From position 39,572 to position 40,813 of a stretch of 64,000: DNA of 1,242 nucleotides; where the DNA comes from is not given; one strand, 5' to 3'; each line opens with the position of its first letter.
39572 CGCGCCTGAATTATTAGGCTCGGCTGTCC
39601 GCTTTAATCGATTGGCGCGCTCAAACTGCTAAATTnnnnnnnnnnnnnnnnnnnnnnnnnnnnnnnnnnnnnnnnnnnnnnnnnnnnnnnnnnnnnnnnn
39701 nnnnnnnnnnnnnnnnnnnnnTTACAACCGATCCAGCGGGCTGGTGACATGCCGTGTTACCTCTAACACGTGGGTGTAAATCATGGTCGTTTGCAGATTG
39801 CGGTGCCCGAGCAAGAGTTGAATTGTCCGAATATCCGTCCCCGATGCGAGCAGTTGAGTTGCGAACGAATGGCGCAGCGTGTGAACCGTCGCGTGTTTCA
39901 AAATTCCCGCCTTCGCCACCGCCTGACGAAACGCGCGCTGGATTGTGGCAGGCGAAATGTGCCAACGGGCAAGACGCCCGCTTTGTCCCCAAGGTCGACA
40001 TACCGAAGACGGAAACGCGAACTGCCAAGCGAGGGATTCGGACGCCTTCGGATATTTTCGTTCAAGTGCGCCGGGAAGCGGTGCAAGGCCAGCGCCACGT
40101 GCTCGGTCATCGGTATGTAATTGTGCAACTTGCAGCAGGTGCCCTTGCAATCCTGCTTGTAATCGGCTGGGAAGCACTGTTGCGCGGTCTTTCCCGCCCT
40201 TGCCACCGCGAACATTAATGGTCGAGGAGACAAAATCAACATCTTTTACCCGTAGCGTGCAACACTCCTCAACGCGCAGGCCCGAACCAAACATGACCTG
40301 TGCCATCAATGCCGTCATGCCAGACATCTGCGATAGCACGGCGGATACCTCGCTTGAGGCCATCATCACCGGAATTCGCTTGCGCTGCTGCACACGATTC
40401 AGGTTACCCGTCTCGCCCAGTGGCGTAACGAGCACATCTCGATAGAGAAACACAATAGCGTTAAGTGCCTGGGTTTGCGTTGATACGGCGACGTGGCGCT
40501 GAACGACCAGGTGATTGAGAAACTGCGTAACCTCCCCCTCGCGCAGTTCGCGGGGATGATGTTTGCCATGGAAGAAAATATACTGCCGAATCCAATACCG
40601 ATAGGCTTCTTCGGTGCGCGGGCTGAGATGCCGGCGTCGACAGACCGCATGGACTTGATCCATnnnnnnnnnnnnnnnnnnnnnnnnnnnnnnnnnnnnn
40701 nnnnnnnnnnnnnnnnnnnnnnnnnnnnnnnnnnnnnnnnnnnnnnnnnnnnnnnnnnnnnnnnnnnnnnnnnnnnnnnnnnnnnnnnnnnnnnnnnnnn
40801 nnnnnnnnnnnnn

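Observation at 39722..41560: Complete mini-integron: intact IntI, attI core, and a single cassette encoding a secreted protein of unknown function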

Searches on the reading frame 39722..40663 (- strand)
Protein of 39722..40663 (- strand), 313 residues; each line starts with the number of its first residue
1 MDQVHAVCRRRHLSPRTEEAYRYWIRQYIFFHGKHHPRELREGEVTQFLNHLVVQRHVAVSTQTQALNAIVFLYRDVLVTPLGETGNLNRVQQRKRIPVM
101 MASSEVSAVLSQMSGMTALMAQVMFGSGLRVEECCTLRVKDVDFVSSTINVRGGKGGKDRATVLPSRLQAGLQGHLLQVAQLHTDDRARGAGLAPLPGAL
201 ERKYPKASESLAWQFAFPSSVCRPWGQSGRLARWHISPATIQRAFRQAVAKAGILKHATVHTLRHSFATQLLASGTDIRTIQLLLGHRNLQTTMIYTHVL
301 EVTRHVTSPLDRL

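Call 3: search_protein_families(library=pfam, proteins=[window:39722-40663:-], max_evalue=0.01)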
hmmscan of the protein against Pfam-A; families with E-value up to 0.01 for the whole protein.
window:39722-40663:- (313 aa): 2 families
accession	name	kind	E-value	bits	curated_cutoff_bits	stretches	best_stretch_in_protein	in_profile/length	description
PF00589.27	Phage_integrase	-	1.2e-32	113.5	27.1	1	114-300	16-169/172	Phage integrase family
PF13495.12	Phage_int_SAM_4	-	1.2e-27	96.5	27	1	1-83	2-84/85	Phage integrase, N-terminal SAM-like domain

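Call 4: search_protein_families(library=ncbifam, proteins=[window:39722-40663:-], max_evalue=0.01)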
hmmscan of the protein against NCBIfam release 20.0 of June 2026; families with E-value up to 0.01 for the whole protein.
window:39722-40663:- (313 aa): 11 families
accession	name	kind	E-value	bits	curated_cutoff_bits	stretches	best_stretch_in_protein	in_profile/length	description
TIGR02249.1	integrase_gron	subfamily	2.6e-113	378.5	265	1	2-313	3-315/315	integron integrase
NF011946.0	PRK15417.1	equivalog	9.9e-84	281.4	435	1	1-312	17-329/337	integron integrase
NF040815.2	recomb_XerA_Arch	equivalog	8.4e-47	159.9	220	2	235-300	190-255/263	site-specific tyrosine recombinase/integron integrase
TIGR02224.1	recomb_XerC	equivalog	1.2e-39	136.4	335.15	2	235-299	213-277/295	tyrosine recombinase XerC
TIGR02225.1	recomb_XerD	equivalog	1.4e-36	126.3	329.6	2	236-301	211-276/290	site-specific tyrosine recombinase XerD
NF001399.0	PRK00283.1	subfamily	1.1e-33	116.8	279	1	6-301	15-285/300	tyrosine recombinase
NF002331.0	PRK01287.1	subfamily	6.6e-26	91.1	371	2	236-299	248-312/365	site-specific tyrosine recombinase XerC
NF003462.0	PRK05084.1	equivalog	6.9e-16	57.9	267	2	256-302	301-347/360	tyrosine recombinase XerS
NF007371.0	PRK09871.1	subfamily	2.1e-11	43.7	222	1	240-298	115-173/198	tyrosine-type DNA invertase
NF007370.0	PRK09870.1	subfamily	3.3e-10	39.9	221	1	248-298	128-178/200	tyrosine-type DNA invertase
NF040693.1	recomb_GmtY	equivalog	1.4e-05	24.6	340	1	243-298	372-431/441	gamma-mobile-trio recombinase GmtY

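Call 8: find_related_loci(query=window:39722-40663:-, collection=genome_contigs, flank=10000)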
Query window:39722-40663:- (313 aa) in genome_contigs; peptide patterns used: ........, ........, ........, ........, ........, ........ (x = any residue, [..] = any of these).
599 stretches matched a pattern (row limit reached: there are more); 525 encode a relative of the query (tblastn E <= 1e-3); the best 80 are kept; 80 distinct loci.
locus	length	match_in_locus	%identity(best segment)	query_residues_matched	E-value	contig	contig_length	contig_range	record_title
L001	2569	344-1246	96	1-301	0e+0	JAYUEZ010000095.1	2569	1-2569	MAG: Gammaproteobacteria bacterium isolate GFS_7618 GFS_7618_94, whole genome shotgun sequence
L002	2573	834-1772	89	1-313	0e+0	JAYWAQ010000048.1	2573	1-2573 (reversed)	MAG: Burkholderiales bacterium isolate GL93_DN_concoct_150 GL93_DN_concoct_150_47, whole genome shotgun sequence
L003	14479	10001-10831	92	1-277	3e-172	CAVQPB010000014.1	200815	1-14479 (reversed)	MAG: uncultured proteobacterium isolate MFD04651.bin.1.182 genome assembly, contig: contig_17231, whole genome shotgun s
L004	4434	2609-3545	96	1-313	2e-173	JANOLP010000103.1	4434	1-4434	MAG: Pseudomonadota bacterium isolate VAR_45_metabat_272 VAR_45_k141_4229535, whole genome shotgun sequence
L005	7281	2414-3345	95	1-313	4e-170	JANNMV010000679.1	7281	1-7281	MAG: Pseudomonadota bacterium isolate SOY_35_metabat.243 SOY_35_k141_3420488, whole genome shotgun sequence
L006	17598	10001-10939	67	1-313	9e-145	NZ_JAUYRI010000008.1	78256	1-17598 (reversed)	MAG: Thiobacillus sp. isolate C5_concoct.bin.9 C5_k141_189003, whole genome shotgun sequence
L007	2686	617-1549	68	1-311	3e-152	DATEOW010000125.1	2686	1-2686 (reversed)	MAG TPA_asm: Burkholderiales bacterium isolate SMAG_U9005 k141_1995979, whole genome shotgun sequence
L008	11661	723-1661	67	1-313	5e-144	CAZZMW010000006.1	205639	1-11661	MAG TPA_asm: uncultured Halothiobacillus sp. isolate SRP290908_co1_106 genome assembly, contig: NODE_41_length_205639_co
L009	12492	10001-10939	66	1-313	3e-143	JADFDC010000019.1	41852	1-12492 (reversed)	MAG: Thiobacillus sp. isolate QR_Bin.5 NODE_19_length_41852_cov_20.6887, whole genome shotgun sequence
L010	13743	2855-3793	67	1-313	5e-143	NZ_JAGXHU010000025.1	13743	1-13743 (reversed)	MAG: Halothiobacillus sp. isolate LH_M7 k141_360789, whole genome shotgun sequence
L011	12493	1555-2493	65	1-313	8e-141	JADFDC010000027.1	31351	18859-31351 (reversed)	MAG: Thiobacillus sp. isolate QR_Bin.5 NODE_27_length_31351_cov_22.1843, whole genome shotgun sequence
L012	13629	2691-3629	67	1-313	6e-141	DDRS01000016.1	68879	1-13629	MAG TPA_asm: Thiobacillus denitrificans isolate UBA2410 UBA2410_contig_1815, whole genome shotgun sequence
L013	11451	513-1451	68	1-313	3e-140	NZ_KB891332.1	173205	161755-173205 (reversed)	Thiobacillus thioparus DSM 505 B058DRAFT_scaffold_8.9, whole genome shotgun sequence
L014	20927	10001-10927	66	1-309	1e-137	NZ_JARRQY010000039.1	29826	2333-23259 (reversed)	MAG: Acidihalobacter sp. isolate Spart_214_MAG scaffold_54, whole genome shotgun sequence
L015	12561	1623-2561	63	1-313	3e-137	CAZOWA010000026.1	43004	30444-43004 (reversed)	MAG TPA_asm: uncultured Dechloromonas sp. isolate SRP220891_co2_229 genome assembly, contig: NODE_1258_length_43004_cov_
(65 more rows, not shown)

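Call 45: search_protein_families(library=pfam, proteins=[L003:10916-13168:-, L003:12786-13739:-, L005:3991-4488:-, L005:4631-5578:-, L005:6601-7254:-, L004:3677-4243:+, L001:1700-1981:-, L001:2166-2543:-, L002:2087-2377:-, L002:1724-2011:-], max_evalue=0.01)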
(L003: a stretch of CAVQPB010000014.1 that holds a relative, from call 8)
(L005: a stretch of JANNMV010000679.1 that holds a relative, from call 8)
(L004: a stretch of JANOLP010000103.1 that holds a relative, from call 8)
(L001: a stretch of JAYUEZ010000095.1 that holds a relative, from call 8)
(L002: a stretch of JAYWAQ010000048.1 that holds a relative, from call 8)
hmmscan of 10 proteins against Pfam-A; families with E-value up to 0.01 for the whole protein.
L003:10916-13168:- (750 aa): 4 families
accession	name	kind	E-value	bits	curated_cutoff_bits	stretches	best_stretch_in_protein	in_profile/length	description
PF00589.27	Phage_integrase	-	9e-45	153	27.1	2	544-715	2-168/172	Phage integrase family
PF02899.23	Phage_int_SAM_1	-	4.5e-13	49.7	22.3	1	433-516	4-80/83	Phage integrase, N-terminal SAM-like domain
PF13495.12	Phage_int_SAM_4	-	3e-08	34.4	27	1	435-514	6-77/85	Phage integrase, N-terminal SAM-like domain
PF13102.12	Phage_int_SAM_5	-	8.2e-05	23.3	22.3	1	432-516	5-83/98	Phage integrase SAM-like domain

L003:12786-13739:- (317 aa): 1 family
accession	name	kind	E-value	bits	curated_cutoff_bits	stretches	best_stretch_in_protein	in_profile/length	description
PF00589.27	Phage_integrase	-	3.1e-12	47.1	27.1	1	109-205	3-100/172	Phage integrase family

L005:3991-4488:- (165 aa): 0 families

L005:4631-5578:- (315 aa): 3 families
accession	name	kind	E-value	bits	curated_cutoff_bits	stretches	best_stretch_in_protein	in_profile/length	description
PF07883.17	Cupin_2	-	9.2e-09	35.3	27.2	1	227-293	4-69/70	Cupin domain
PF00190.28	Cupin_1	-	0.002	18.1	22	0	95-155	48-115/151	Cupin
PF02311.25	AraC_binding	-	0.0039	17.3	21.1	0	102-144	23-65/135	AraC-like ligand binding domain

L005:6601-7254:- (217 aa): 0 families

L004:3677-4243:+ (188 aa): 0 families

L001:1700-1981:- (93 aa): 0 families

L001:2166-2543:- (125 aa): 0 families

L002:2087-2377:- (96 aa): 0 families

L002:1724-2011:- (95 aa): 0 families

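Call 60: search_solved_structures(query=window:39722-40663:-, max_evalue=1e-10, show_alignments=1)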
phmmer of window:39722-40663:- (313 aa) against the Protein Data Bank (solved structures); distinct sequences matched with E-value up to 1e-10: 6.
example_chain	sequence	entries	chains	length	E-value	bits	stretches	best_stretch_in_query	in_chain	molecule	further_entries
2a3v_A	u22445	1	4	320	3.5e-68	233.3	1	8-313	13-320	site-specific recombinase IntI4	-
5hxy_A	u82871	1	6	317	1.2e-33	120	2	15-177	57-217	Tyrosine recombinase XerA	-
4a8e_A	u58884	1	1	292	2.4e-28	102.6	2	233-306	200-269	PROBABLE TYROSINE RECOMBINASE XERC-LIKE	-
1a0p_A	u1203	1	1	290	5e-15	58.9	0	249-300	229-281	SITE-SPECIFIC RECOMBINASE XERD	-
5dcf_A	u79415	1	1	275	2e-14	56.9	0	249-300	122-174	Tyrosine recombinase XerD,DNA translocase FtsK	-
9i5v_14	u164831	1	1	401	2.8e-11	46.6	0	241-300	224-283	Ribosome-associated translation inhibitor RaiA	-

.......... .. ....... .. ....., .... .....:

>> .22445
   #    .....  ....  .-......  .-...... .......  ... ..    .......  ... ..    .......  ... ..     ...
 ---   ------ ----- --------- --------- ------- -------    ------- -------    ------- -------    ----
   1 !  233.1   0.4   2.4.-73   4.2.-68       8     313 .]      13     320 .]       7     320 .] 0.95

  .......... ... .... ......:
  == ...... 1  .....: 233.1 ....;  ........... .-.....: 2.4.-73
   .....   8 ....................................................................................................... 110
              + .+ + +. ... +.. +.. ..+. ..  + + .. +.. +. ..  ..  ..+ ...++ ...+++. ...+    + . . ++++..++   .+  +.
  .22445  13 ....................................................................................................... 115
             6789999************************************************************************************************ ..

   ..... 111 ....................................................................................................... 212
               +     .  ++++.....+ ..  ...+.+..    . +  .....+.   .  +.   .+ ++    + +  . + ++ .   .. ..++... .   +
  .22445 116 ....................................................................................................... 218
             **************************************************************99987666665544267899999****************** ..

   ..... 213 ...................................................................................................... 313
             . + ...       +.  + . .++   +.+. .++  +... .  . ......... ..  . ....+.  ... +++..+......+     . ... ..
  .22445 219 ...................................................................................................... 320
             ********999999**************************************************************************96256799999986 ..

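Call 68: find_related_loci(query=window:39722-40663:-, collection=metagenome_contigs, flank=8000)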
Query window:39722-40663:- (313 aa) in metagenome_contigs; peptide patterns used: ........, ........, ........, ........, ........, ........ (x = any residue, [..] = any of these).
600 stretches matched a pattern (row limit reached: there are more); 524 encode a relative of the query (tblastn E <= 1e-3); the best 80 are kept; 80 distinct loci.
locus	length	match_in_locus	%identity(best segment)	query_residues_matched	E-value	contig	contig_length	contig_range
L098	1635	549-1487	68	1-313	9e-159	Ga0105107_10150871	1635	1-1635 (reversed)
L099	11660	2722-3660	67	1-313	3e-141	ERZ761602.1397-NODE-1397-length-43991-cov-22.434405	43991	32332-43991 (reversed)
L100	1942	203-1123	66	7-313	3e-151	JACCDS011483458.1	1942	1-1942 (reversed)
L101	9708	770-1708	66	1-313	5e-141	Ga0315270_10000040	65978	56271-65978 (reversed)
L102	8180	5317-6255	67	1-313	2e-139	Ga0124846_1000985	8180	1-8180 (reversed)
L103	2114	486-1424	63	1-313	2e-146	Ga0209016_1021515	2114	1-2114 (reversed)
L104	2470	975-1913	63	1-313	2e-139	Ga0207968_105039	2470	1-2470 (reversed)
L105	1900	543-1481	63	1-313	5e-141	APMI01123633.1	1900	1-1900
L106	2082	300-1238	63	1-313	6e-140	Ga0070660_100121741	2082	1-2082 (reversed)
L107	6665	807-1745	64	1-313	5e-131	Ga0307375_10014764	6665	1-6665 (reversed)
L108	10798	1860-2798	62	1-313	3e-130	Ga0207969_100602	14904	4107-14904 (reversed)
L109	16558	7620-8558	62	1-313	4e-130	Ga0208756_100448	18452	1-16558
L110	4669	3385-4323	61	1-313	2e-131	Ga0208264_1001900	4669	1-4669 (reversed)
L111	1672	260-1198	62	1-313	2e-139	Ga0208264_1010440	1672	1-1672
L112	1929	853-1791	63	1-313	4e-138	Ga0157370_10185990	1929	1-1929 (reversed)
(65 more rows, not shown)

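Call 69: find_homologous_proteins(query=window:39722-40663:-, max_evalue=1e-120)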
Query window:39722-40663:- (313 aa): 146 proteins with E <= 1e-120 among 8000 candidates; the best 120 are listed.
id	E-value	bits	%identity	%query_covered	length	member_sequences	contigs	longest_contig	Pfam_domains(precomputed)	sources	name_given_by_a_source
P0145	1.6e-198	676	96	100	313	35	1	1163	PF13495.13,PF00589.28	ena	-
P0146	4.4e-197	671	96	100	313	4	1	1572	PF13495.13,PF00589.28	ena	-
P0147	2.9e-195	665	96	100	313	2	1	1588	PF13495.13,PF00589.28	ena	-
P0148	1.0e-190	650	93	100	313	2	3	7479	PF13495.13,PF00589.28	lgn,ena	-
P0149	8.4e-185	631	92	100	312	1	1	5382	PF13495.13,PF00589.28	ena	-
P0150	1.7e-182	623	89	100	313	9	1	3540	PF13495.13,PF00589.28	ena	-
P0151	7.6e-177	605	85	100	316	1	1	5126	PF13495.13,PF00589.28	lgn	-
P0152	2.0e-175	600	85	100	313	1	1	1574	PF13495.13,PF00589.28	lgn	-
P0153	6.6e-175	599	85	100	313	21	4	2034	PF13495.13,PF00589.28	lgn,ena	-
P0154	2.5e-174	597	84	100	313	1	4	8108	PF13495.13,PF00589.28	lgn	-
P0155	3.3e-173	593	84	100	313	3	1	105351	PF13495.13,PF00589.28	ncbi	ncbi:MAG: integron integrase [Thiobacillus sp.]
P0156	1.6e-172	591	83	100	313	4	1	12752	PF13495.13,PF00589.28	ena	-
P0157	2.4e-172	590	83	100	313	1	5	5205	PF13495.13,PF00589.28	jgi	jgi:integron integrase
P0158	2.7e-172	590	83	100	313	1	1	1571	PF13495.13,PF00589.28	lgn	-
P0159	4.9e-171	586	82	100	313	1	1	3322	PF13495.13,PF00589.28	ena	-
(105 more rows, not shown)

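Call 70: find_encoding_contigs(protein=P0148, flank=8000, max_places=3)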
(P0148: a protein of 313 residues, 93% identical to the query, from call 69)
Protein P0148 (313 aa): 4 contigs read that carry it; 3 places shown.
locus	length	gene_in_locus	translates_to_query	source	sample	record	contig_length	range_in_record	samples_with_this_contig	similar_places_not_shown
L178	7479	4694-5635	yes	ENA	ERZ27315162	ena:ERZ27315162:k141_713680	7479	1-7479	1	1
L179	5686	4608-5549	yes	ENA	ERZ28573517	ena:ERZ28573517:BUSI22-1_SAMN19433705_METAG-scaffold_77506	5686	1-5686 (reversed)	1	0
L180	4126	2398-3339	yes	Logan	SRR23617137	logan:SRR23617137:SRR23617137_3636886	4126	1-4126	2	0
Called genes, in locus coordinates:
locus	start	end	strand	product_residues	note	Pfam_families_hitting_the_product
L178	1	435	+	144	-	?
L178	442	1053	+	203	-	-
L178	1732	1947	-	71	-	-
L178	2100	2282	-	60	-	-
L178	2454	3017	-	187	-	-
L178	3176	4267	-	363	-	PF00098:zf-CCHC (faint)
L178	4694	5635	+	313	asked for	PF13495:Phage_int_SAM_4, PF00589:Phage_integrase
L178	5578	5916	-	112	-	-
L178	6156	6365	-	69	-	-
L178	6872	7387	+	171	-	PF00589:Phage_integrase (weak)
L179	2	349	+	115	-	?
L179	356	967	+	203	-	-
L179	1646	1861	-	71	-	-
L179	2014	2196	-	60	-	-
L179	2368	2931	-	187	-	-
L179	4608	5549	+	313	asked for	PF13495:Phage_int_SAM_4, PF00589:Phage_integrase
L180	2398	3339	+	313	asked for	PF13495:Phage_int_SAM_4, PF00589:Phage_integrase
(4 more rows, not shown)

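Call 71: find_encoding_contigs(protein=P0149, flank=8000, max_places=2)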
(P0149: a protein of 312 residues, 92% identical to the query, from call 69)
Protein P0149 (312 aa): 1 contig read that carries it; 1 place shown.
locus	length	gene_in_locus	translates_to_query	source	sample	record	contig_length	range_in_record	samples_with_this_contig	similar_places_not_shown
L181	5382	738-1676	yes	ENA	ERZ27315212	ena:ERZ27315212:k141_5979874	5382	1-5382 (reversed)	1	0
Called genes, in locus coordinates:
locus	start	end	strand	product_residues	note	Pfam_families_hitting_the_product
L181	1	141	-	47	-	?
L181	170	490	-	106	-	-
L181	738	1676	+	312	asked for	PF13495:Phage_int_SAM_4, PF00589:Phage_integrase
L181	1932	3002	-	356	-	PF04796:RepA_C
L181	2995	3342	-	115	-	PF16509:KORA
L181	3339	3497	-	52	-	-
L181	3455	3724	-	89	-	-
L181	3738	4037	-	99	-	-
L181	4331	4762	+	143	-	PF03230:Antirestrict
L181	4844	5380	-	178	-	?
